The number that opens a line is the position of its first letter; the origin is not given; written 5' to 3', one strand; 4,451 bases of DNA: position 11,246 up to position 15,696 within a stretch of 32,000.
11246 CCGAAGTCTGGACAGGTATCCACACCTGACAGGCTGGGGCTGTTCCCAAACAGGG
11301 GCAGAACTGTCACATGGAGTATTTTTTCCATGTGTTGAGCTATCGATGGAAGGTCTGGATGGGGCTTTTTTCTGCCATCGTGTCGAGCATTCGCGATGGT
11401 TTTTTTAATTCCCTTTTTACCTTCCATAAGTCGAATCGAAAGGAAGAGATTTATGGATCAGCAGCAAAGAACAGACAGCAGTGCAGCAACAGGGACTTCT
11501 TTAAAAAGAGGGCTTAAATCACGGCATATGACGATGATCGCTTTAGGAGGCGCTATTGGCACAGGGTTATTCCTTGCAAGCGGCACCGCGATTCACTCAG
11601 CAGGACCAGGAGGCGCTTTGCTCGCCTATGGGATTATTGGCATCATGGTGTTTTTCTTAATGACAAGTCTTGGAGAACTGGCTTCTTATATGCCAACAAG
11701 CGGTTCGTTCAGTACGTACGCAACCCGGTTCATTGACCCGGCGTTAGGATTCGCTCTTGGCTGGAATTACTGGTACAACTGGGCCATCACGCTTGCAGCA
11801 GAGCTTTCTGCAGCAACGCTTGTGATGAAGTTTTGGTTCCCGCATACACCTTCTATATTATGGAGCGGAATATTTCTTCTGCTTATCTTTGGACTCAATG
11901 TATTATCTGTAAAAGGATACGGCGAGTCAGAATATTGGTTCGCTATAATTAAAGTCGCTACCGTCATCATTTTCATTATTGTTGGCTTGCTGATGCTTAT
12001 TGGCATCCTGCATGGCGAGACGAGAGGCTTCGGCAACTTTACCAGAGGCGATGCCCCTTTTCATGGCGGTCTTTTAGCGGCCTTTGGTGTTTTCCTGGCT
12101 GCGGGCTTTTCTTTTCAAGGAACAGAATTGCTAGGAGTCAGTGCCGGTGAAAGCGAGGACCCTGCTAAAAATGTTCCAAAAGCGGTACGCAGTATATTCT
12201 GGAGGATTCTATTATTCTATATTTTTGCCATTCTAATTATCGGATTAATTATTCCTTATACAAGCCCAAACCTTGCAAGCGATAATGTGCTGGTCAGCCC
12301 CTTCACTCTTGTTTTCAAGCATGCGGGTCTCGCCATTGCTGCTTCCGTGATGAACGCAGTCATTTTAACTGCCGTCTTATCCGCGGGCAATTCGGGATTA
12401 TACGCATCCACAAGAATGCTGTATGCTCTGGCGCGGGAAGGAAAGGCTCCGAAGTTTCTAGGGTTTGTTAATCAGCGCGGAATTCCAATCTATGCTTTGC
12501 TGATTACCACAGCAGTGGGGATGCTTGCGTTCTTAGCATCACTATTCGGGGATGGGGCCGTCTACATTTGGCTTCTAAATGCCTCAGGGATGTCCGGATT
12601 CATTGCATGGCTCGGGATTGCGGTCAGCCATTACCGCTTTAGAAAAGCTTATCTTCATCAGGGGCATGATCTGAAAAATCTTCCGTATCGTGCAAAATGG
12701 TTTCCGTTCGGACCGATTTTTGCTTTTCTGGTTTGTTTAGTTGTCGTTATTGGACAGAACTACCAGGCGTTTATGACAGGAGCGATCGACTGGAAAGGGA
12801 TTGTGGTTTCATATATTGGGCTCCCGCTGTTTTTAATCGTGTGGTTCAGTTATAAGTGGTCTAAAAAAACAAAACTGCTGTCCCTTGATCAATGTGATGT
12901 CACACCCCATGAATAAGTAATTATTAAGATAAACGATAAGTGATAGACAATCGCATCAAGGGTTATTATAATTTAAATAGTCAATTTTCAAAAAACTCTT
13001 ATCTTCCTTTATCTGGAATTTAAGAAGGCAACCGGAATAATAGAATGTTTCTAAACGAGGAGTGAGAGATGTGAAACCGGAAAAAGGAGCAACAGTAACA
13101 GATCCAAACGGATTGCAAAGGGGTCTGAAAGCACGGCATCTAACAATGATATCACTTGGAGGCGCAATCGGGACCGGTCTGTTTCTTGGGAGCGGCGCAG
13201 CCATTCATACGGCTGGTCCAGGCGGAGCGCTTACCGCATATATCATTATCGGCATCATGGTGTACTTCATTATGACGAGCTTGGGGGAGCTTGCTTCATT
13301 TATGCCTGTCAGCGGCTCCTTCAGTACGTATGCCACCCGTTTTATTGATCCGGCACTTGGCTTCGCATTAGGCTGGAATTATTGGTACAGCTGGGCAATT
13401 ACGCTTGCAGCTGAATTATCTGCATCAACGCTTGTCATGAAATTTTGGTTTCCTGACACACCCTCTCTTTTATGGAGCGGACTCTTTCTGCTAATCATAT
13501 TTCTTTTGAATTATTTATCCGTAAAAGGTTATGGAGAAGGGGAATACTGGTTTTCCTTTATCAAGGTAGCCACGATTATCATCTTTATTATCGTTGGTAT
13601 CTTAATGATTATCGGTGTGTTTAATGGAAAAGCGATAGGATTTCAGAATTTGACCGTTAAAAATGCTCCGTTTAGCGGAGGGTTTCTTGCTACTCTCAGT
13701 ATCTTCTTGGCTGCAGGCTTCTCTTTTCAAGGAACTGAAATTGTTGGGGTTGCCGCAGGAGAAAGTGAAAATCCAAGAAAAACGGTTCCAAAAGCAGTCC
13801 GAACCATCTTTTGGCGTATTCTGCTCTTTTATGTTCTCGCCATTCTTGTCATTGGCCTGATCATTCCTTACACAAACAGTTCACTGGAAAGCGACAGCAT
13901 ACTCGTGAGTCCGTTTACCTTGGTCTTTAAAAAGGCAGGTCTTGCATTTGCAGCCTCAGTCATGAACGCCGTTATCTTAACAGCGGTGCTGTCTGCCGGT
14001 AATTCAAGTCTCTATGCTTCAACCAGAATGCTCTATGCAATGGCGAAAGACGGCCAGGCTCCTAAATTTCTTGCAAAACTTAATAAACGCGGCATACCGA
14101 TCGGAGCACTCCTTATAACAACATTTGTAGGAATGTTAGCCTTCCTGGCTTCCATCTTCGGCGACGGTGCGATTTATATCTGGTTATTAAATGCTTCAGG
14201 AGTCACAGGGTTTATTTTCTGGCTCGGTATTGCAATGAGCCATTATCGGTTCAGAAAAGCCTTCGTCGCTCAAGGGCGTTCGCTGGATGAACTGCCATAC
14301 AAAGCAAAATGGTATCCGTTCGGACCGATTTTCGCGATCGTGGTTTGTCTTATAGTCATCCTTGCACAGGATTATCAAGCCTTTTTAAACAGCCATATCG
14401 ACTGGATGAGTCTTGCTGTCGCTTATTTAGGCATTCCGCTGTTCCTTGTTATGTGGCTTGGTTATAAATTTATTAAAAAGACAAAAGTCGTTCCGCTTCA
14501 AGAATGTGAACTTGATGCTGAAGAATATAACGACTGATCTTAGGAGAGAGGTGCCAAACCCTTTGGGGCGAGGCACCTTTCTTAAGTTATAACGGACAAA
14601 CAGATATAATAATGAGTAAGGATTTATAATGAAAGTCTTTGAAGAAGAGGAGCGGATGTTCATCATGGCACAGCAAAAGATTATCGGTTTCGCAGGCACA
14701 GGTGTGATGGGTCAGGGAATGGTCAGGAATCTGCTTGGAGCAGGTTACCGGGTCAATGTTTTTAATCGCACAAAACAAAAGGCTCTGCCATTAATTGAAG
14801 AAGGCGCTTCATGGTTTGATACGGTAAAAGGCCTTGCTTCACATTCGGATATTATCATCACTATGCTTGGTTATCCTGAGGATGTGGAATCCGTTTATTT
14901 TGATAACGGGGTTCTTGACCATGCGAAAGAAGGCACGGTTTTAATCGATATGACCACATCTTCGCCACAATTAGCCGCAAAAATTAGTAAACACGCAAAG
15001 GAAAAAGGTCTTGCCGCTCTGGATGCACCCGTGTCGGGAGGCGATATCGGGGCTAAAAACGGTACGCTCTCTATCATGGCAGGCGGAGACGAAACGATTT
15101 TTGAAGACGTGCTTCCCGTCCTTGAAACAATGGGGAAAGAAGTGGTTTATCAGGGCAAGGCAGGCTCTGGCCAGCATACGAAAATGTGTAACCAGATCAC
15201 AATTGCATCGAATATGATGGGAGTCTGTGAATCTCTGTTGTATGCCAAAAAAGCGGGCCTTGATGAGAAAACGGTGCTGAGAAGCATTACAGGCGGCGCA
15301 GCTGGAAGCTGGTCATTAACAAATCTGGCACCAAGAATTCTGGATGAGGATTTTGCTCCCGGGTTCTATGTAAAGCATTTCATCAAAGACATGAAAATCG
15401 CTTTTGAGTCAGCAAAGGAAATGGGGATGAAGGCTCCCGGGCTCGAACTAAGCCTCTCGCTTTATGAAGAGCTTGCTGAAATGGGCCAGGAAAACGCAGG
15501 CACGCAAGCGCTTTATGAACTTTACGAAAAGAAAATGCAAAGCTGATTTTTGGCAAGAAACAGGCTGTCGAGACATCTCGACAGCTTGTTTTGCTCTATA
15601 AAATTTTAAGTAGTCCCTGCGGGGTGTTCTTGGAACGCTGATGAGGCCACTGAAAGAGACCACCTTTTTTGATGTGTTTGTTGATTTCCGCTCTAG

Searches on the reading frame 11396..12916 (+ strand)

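Call 20: search_protein_families(library=pfam, proteins=[window:11396-12916:+])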
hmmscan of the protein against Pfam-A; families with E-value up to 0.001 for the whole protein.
window:11396-12916:+ (506 aa): 2 families
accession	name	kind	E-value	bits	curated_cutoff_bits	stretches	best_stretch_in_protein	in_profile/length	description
PF00324.27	AA_permease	-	1e-147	493.1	24.6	1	44-496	1-467/470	Amino acid permease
PF13520.12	AA_permease_2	-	7.3e-44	150.8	27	1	46-453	7-404/427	Amino acid permease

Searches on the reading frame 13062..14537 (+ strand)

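Call 20: search_protein_families(library=pfam, proteins=[window:13062-14537:+])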
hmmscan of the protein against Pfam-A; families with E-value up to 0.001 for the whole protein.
window:13062-14537:+ (491 aa): 2 families
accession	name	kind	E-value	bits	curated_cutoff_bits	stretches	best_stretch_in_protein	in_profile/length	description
PF00324.27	AA_permease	-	1.6e-151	505.7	24.6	1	26-476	1-465/470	Amino acid permease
PF13520.12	AA_permease_2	-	2.1e-44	152.6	27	1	27-435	6-404/427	Amino acid permease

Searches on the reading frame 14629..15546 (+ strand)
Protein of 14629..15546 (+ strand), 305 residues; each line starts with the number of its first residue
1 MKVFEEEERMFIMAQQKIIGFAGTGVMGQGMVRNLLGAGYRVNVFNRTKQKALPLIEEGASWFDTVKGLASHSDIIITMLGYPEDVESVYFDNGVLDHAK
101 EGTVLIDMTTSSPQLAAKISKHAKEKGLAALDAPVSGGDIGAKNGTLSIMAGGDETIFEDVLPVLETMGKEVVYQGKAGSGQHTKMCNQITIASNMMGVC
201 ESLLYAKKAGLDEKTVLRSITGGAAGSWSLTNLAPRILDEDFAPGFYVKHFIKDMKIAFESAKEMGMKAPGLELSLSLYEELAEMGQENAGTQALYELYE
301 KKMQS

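Call 20: search_protein_families(library=pfam, proteins=[window:14629-15546:+])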
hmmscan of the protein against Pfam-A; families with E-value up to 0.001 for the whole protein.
window:14629-15546:+ (305 aa): 5 families
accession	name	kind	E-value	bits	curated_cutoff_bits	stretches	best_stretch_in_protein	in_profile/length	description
PF03446.21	NAD_binding_2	-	2e-55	187.6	21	1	19-174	2-159/161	NAD binding domain of 6-phosphogluconate dehydrogenase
PF14833.11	NAD_binding_11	-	4.3e-34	117.8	30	1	179-299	1-122/122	NAD-binding of NADP-dependent 3-hydroxyisobutyrate dehydrogenase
PF03807.23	F420_oxidored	-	4.3e-07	30.9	21.6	1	19-109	2-92/94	NADP oxidoreductase coenzyme F420-dependent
PF02826.25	2-Hacid_dh_C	-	4.8e-07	29.8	25.1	1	9-108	29-126/178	D-isomer specific 2-hydroxyacid dehydrogenase, NAD binding domain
PF01488.26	Shikimate_DH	-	6.1e-06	26.8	24.3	1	14-108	10-111/138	Shikimate / quinate 5-dehydrogenase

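Call 32: find_encoding_contigs(protein=window:14629-15546:+, flank=4000, max_places=8)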
Protein window:14629-15546:+ (305 aa): no gene with exactly this product is on record in the collection.
